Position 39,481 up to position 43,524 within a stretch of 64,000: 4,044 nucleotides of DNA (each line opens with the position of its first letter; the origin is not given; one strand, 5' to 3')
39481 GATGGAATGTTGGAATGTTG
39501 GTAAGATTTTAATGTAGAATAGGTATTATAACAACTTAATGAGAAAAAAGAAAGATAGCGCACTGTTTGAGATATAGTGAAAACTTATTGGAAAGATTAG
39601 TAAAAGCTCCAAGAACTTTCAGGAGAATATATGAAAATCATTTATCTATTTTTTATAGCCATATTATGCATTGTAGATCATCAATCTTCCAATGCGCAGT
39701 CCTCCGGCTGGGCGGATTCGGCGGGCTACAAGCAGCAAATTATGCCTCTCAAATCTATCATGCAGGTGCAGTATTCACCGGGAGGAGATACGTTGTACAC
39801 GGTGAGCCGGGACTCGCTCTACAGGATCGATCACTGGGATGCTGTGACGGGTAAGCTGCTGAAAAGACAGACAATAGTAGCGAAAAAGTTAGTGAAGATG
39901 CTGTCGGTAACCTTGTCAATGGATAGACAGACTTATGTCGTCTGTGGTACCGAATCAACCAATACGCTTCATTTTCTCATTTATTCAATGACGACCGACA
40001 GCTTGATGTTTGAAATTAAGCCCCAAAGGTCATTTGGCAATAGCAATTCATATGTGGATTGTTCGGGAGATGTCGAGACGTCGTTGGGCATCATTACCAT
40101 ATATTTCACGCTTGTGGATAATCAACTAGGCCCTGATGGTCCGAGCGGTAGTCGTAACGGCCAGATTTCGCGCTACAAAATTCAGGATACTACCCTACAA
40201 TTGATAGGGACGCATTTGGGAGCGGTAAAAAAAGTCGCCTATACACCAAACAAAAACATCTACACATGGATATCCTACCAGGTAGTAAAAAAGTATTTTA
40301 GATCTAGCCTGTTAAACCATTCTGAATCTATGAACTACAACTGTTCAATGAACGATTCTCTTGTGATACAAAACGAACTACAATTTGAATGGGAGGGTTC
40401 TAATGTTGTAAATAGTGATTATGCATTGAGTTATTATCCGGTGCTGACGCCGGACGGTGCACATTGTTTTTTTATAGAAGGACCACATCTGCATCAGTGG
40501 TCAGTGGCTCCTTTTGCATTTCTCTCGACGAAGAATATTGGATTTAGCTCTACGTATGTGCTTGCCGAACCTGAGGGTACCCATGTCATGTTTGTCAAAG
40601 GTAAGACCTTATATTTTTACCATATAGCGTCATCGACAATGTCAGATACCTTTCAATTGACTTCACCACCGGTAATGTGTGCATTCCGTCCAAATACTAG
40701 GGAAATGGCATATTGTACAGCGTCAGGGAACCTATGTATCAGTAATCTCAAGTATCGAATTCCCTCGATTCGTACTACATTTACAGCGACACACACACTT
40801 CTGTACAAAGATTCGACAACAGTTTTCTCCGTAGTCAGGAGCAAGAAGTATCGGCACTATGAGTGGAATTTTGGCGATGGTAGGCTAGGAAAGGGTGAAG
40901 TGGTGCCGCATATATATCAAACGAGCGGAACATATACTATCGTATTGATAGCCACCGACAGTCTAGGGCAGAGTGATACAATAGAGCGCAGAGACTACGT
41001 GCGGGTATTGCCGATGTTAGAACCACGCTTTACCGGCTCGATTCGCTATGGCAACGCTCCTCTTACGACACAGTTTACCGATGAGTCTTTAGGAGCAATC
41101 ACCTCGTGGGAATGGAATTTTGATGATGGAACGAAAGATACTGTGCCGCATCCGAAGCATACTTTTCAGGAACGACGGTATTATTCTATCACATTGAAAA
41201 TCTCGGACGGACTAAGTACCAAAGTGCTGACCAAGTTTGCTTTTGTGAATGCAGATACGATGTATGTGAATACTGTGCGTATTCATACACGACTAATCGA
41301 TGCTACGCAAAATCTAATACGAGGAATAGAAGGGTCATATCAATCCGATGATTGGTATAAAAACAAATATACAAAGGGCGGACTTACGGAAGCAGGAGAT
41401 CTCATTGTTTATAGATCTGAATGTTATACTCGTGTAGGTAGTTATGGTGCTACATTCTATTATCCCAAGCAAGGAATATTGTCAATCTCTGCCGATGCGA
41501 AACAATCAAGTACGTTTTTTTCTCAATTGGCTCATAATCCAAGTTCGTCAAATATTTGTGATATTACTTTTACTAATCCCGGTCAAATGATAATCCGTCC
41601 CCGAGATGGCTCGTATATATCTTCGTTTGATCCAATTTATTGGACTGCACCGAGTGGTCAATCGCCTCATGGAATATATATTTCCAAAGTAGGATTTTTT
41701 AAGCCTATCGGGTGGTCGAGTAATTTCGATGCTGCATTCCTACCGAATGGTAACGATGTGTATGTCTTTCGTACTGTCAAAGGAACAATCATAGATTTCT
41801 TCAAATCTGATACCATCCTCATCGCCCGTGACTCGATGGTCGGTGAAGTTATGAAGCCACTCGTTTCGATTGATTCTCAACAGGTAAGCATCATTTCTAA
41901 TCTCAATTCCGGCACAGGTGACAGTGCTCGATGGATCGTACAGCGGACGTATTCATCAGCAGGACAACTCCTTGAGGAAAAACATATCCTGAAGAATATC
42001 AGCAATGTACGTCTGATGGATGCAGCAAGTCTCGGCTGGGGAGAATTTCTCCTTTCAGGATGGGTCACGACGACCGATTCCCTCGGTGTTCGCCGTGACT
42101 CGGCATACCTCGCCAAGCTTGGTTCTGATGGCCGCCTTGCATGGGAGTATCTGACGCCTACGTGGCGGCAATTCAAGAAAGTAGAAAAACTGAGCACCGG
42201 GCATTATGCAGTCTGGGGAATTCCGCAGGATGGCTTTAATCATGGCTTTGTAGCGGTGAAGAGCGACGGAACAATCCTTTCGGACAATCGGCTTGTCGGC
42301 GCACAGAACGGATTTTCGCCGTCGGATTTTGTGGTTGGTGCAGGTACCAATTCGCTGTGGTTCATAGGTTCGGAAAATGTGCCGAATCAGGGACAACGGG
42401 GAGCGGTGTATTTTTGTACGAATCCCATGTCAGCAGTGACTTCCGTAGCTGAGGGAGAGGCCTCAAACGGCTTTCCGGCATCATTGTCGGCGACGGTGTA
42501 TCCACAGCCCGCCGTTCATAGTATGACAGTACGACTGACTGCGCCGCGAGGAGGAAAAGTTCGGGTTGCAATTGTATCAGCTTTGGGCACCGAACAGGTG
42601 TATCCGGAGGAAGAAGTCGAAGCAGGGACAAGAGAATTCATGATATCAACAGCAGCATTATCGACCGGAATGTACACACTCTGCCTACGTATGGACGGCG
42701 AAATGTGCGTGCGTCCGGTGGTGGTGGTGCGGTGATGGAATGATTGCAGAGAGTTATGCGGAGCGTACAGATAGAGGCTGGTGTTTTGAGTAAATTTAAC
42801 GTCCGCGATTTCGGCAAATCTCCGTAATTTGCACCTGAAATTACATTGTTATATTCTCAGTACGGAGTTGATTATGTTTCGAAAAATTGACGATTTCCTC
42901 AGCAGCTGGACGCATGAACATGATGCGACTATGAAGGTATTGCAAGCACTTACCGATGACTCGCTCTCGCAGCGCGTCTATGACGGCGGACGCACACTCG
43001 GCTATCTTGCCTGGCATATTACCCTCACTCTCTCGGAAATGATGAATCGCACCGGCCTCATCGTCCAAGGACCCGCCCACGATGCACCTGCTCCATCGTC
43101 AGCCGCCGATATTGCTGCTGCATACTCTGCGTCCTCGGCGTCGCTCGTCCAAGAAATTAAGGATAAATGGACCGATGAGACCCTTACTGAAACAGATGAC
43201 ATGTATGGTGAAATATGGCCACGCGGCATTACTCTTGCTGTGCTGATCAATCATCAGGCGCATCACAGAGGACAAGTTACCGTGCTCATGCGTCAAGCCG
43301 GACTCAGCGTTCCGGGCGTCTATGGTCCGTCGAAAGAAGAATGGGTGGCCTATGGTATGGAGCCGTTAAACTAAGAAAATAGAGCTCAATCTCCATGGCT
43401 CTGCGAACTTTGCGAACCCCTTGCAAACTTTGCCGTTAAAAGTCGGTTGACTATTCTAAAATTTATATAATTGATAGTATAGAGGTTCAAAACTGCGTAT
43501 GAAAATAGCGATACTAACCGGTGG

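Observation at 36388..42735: Tandem 1030-aa PKD/T9SS paralogs with mosaic nucleotide identity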

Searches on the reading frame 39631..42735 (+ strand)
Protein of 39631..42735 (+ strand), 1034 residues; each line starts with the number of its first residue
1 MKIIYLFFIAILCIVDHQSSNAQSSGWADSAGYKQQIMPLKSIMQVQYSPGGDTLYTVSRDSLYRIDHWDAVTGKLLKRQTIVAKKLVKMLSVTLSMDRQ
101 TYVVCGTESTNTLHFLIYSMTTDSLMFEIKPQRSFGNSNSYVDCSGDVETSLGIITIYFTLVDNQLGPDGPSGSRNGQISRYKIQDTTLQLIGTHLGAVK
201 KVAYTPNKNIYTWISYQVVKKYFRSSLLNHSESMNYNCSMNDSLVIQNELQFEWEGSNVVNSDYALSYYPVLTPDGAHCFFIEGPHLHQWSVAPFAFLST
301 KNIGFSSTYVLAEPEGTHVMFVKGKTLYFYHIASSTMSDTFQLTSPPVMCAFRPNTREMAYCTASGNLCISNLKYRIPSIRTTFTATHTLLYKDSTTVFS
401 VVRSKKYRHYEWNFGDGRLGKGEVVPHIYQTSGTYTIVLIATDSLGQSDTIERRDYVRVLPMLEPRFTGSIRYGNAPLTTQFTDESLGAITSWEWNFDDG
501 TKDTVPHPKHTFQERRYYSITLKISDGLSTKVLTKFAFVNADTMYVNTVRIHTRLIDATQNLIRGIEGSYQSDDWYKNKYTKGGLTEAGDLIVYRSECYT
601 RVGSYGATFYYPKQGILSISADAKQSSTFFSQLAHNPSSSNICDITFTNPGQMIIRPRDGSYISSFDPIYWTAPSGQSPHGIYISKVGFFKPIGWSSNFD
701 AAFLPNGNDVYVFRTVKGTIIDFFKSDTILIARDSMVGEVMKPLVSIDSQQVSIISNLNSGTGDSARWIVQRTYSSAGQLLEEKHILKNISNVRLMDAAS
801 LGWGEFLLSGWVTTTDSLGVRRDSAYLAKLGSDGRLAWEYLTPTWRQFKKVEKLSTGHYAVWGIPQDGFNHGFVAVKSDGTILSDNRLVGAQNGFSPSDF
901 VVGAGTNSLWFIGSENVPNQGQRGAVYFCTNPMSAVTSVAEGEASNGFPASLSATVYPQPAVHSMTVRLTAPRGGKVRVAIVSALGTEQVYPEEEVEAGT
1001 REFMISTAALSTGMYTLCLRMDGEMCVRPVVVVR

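Call 6: search_protein_families(library=pfam, proteins=[window:39631-42735:+], max_evalue=0.01)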
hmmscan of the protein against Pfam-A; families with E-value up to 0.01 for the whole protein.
window:39631-42735:+ (1034 aa): 3 families
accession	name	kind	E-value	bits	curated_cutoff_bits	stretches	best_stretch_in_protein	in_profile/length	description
PF18911.6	PKD_4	-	2e-23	82.7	27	2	405-459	32-85/85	PKD domain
PF00801.26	PKD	-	2.6e-17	63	23.5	2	384-449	4-73/80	PKD domain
PF18962.6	Por_Secre_tail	-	2e-05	25.2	27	1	956-1025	1-68/75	Secretion system C-terminal sorting domain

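Call 51: search_protein_families(library=ncbifam, proteins=[window:39631-42735:+], max_evalue=0.01)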
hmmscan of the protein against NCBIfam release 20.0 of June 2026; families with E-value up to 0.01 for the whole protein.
window:39631-42735:+ (1034 aa): 1 family
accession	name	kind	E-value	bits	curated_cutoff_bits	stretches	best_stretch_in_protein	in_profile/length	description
TIGR00864.1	PCC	subfamily_domain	3.4e-07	27.1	1861.4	1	393-451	1411-1469/2700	polycystin cation channel protein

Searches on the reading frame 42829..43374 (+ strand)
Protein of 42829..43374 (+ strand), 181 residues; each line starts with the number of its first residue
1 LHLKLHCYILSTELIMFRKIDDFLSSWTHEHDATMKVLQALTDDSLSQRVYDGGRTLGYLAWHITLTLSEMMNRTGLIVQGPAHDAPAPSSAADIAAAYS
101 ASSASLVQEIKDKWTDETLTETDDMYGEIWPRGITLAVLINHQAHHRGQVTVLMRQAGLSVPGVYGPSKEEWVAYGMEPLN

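Call 51: search_protein_families(library=ncbifam, proteins=[window:42829-43374:+], max_evalue=0.01)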
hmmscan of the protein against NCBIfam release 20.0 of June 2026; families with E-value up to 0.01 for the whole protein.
window:42829-43374:+ (181 aa): 1 family
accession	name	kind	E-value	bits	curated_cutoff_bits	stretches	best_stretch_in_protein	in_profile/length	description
NF047843.2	MST_Rv0443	equivalog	0.0029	17.8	170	0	31-65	10-44/161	mycothiol transferase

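Call 52: search_protein_families(library=pfam, proteins=[window:42829-43374:+], max_evalue=0.001)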
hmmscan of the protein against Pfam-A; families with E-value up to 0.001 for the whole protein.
window:42829-43374:+ (181 aa): 2 families
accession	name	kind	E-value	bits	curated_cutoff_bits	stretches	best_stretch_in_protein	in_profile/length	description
PF05163.17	DinB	-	3e-32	112.3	23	1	16-172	1-160/165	DinB family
PF12867.12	DinB_2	-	1.6e-10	41.9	24.8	1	29-150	4-128/128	DinB superfamily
